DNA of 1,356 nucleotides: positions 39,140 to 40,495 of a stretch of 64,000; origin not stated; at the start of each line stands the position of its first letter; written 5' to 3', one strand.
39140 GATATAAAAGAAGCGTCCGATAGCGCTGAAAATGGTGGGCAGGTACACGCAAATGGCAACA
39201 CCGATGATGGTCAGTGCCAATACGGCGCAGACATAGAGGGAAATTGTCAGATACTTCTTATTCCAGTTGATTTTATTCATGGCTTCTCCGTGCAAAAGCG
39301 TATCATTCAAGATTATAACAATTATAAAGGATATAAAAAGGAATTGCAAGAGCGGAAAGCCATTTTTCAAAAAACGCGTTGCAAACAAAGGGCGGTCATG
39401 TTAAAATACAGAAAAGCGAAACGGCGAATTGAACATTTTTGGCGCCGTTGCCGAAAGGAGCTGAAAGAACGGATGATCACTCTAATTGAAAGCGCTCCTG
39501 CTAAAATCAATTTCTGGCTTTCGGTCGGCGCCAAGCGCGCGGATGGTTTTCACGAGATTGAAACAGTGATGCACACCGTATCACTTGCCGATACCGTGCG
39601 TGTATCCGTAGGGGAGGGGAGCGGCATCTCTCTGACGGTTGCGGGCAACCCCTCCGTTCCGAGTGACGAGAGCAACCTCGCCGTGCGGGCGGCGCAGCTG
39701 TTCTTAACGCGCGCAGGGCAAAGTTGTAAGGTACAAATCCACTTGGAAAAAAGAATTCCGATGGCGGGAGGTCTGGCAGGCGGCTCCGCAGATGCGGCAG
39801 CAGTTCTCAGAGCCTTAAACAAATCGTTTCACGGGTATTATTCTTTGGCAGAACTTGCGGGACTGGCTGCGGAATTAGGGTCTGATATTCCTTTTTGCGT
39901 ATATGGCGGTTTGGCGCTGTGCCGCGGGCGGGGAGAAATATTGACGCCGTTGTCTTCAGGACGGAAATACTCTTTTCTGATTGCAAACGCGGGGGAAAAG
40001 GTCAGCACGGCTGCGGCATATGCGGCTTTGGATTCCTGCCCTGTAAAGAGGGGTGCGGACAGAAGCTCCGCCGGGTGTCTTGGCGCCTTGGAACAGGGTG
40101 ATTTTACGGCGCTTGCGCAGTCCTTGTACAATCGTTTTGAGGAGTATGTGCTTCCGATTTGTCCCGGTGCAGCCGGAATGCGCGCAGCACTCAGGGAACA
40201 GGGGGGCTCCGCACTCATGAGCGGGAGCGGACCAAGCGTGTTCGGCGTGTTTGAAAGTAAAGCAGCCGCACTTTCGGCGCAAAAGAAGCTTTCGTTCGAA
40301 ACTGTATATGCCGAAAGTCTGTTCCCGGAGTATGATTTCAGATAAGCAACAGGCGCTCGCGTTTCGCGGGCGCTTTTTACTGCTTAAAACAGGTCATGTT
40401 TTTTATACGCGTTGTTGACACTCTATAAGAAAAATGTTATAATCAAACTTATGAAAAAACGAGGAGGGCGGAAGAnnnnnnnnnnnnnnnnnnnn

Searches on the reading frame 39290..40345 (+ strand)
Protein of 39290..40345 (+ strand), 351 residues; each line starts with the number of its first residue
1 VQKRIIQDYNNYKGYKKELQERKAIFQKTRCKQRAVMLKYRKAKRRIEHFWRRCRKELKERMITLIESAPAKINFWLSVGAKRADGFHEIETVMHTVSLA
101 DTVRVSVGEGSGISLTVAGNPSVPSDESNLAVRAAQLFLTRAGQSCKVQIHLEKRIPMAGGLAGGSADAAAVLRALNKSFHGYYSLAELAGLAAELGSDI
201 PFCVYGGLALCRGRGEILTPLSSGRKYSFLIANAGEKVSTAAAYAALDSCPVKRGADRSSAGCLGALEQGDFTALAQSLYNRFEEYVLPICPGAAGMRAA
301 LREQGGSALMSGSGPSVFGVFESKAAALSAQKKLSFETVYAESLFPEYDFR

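Call 4: search_protein_families(library=pfam, proteins=[window:39290-40345:+], max_evalue=0.01)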
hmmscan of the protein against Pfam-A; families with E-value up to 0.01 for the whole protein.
window:39290-40345:+ (351 aa): 2 families
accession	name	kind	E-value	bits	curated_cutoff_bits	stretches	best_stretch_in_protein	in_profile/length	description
PF00288.32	GHMP_kinases_N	-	4.7e-17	62.4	22.3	1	129-207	1-87/87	GHMP kinases N terminal domain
PF08544.19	GHMP_kinases_C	-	2.7e-11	44.1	21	1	265-335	3-80/85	GHMP kinases C terminal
